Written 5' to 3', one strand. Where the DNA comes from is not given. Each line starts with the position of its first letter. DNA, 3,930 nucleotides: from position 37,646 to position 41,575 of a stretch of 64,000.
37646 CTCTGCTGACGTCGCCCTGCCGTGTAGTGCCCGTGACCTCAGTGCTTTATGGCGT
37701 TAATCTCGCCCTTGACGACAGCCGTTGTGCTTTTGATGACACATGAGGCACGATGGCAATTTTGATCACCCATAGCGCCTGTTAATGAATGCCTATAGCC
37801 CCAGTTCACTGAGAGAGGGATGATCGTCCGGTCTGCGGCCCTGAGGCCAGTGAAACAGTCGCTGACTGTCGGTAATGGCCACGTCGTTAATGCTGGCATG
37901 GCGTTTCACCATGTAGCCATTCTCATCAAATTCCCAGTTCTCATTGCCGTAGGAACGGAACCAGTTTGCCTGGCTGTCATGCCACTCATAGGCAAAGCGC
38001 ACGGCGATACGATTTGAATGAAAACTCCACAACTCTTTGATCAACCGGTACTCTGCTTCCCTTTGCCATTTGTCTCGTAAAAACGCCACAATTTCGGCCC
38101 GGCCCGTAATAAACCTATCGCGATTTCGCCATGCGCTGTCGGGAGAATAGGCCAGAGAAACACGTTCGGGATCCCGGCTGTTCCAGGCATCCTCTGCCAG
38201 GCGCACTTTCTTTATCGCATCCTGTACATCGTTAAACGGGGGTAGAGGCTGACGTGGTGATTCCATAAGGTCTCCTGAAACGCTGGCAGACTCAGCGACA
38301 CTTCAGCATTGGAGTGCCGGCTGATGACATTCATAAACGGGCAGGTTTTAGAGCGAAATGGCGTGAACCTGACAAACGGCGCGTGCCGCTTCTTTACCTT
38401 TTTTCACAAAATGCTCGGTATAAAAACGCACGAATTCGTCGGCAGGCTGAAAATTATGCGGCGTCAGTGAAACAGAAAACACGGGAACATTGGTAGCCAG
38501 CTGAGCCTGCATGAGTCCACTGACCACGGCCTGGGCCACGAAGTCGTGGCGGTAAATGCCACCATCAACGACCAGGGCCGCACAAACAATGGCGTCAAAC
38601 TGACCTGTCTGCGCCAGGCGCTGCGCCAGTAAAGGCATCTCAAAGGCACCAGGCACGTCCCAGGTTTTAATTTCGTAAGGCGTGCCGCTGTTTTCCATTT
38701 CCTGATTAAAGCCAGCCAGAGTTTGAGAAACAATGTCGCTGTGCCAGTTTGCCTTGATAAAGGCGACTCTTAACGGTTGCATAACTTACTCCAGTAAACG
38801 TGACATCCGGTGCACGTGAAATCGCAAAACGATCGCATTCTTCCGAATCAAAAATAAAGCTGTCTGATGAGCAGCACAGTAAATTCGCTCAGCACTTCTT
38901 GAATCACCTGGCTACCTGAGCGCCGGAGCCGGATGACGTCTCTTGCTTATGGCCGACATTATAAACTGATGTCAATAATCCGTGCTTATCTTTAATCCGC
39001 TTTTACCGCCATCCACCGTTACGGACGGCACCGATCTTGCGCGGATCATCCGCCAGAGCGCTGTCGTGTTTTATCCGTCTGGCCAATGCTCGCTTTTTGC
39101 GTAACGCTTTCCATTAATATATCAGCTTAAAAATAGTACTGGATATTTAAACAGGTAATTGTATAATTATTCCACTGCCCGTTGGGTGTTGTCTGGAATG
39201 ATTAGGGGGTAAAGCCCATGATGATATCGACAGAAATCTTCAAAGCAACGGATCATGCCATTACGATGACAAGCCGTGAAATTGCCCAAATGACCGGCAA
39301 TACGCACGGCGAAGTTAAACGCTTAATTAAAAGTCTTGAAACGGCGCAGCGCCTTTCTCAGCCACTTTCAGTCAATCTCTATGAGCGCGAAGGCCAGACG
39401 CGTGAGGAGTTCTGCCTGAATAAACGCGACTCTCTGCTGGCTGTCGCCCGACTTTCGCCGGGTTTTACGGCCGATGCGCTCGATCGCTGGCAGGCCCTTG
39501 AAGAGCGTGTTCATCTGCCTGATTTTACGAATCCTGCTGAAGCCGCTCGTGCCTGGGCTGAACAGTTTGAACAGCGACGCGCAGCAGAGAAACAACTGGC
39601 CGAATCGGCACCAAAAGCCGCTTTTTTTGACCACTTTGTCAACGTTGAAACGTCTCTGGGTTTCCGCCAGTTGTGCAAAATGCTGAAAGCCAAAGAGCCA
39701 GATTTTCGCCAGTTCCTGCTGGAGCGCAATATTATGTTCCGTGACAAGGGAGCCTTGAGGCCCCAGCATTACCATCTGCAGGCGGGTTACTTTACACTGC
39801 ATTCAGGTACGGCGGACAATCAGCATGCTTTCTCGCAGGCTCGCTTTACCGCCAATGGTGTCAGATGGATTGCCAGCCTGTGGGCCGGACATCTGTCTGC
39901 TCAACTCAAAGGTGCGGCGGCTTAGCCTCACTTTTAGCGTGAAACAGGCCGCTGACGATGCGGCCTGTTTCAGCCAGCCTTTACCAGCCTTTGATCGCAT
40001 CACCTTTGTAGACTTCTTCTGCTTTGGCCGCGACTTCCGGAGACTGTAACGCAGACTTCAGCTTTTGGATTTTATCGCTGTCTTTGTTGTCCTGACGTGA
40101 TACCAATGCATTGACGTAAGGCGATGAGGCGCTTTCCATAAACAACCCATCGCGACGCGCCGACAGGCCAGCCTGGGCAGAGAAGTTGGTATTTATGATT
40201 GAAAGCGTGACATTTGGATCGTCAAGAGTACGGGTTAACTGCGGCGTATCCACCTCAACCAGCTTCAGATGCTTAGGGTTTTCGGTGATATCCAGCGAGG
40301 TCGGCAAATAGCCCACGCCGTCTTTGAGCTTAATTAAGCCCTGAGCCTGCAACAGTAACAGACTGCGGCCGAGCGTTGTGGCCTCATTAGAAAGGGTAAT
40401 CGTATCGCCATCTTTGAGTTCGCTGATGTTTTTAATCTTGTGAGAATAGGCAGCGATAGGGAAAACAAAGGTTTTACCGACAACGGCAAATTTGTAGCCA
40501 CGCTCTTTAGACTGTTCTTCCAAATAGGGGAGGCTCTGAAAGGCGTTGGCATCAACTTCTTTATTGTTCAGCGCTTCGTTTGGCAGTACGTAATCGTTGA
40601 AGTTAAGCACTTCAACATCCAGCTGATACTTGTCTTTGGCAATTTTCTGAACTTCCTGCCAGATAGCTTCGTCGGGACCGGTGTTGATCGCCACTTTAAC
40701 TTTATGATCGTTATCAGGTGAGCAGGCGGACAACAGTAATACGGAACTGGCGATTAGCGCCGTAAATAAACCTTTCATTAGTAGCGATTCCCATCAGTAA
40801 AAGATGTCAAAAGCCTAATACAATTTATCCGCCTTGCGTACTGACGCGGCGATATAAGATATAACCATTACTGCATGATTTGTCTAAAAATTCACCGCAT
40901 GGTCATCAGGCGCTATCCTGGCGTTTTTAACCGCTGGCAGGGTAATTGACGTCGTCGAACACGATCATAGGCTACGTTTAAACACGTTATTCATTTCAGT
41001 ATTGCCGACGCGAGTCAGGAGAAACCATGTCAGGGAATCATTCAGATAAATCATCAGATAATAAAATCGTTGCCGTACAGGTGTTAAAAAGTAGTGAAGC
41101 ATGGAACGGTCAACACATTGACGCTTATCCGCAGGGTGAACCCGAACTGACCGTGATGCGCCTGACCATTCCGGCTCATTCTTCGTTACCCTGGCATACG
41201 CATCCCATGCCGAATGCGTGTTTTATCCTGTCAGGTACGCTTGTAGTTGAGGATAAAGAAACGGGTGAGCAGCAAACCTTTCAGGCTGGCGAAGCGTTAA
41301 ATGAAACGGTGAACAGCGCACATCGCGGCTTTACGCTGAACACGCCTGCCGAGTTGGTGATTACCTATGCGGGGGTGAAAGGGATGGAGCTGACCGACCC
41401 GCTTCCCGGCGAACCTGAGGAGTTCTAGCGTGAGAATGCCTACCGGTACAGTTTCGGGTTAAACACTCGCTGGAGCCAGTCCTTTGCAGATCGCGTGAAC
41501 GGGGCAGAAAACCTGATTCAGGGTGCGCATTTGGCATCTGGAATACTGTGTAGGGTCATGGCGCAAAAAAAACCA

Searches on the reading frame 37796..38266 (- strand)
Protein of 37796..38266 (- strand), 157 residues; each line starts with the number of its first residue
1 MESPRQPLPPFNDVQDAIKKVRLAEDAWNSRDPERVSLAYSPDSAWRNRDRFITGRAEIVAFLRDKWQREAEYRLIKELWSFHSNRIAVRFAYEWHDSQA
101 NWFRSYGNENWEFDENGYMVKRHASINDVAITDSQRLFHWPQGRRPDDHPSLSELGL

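Call 57: search_protein_families(library=pfam, proteins=[window:37796-38266:-], max_evalue=0.00001)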
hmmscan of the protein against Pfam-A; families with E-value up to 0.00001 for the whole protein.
window:37796-38266:- (157 aa): 1 family
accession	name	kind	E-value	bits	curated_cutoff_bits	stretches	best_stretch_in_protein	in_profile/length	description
PF07080.17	DUF1348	-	1.3e-63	213.2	22.1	1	9-139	1-130/130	Protein of unknown function (DUF1348)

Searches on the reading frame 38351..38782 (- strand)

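Call 57: search_protein_families(library=pfam, proteins=[window:38351-38782:-], max_evalue=0.00001)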
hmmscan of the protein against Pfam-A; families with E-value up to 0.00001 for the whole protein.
window:38351-38782:- (144 aa): 1 family
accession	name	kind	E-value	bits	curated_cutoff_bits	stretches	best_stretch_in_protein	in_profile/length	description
PF00885.24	DMRL_synthase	-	6.4e-35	120.5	26.7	1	4-139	2-134/139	6,7-dimethyl-8-ribityllumazine synthase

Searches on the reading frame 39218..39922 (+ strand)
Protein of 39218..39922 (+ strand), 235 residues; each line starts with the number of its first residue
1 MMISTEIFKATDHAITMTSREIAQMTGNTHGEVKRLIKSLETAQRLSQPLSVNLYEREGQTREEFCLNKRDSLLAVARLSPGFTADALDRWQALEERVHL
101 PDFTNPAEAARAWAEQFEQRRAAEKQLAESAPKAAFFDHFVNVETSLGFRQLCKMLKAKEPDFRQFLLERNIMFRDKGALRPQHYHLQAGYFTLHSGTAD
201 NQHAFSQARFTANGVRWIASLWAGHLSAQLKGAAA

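Call 57: search_protein_families(library=pfam, proteins=[window:39218-39922:+], max_evalue=0.00001)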
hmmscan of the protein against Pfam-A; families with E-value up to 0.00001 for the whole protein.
window:39218-39922:+ (235 aa): 2 families
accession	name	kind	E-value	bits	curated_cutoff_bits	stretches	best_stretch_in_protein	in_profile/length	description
PF03374.19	ANT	-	1.3e-22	80.6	25.3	1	124-223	1-106/108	Phage antirepressor protein KilAC domain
PF09669.15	Phage_pRha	-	2.8e-07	31.4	29.9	1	17-96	1-91/91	Phage regulatory protein Rha (Phage_pRha)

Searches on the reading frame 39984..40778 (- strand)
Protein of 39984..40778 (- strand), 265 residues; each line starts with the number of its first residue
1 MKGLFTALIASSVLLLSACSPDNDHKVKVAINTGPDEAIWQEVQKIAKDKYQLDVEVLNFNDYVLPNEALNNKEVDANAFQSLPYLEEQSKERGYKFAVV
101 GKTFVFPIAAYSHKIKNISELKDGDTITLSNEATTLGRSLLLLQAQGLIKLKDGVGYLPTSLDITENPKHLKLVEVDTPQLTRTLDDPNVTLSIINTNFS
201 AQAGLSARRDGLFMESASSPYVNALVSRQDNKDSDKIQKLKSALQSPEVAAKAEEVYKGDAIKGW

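Call 57: search_protein_families(library=pfam, proteins=[window:39984-40778:-], max_evalue=0.00001)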
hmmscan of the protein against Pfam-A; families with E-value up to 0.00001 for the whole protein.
window:39984-40778:- (265 aa): 1 family
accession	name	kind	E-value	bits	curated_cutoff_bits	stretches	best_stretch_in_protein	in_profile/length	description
PF03180.19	Lipoprotein_9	-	3.1e-84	282.3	27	1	27-265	1-236/236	NlpA lipoprotein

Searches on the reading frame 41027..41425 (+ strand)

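Call 57: search_protein_families(library=pfam, proteins=[window:41027-41425:+], max_evalue=0.00001)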
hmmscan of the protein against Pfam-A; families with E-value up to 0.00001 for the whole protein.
window:41027-41425:+ (133 aa): 1 family
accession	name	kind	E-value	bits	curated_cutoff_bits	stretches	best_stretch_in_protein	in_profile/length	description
PF07883.17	Cupin_2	-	2.7e-06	27.4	27.2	1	46-101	3-56/70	Cupin domain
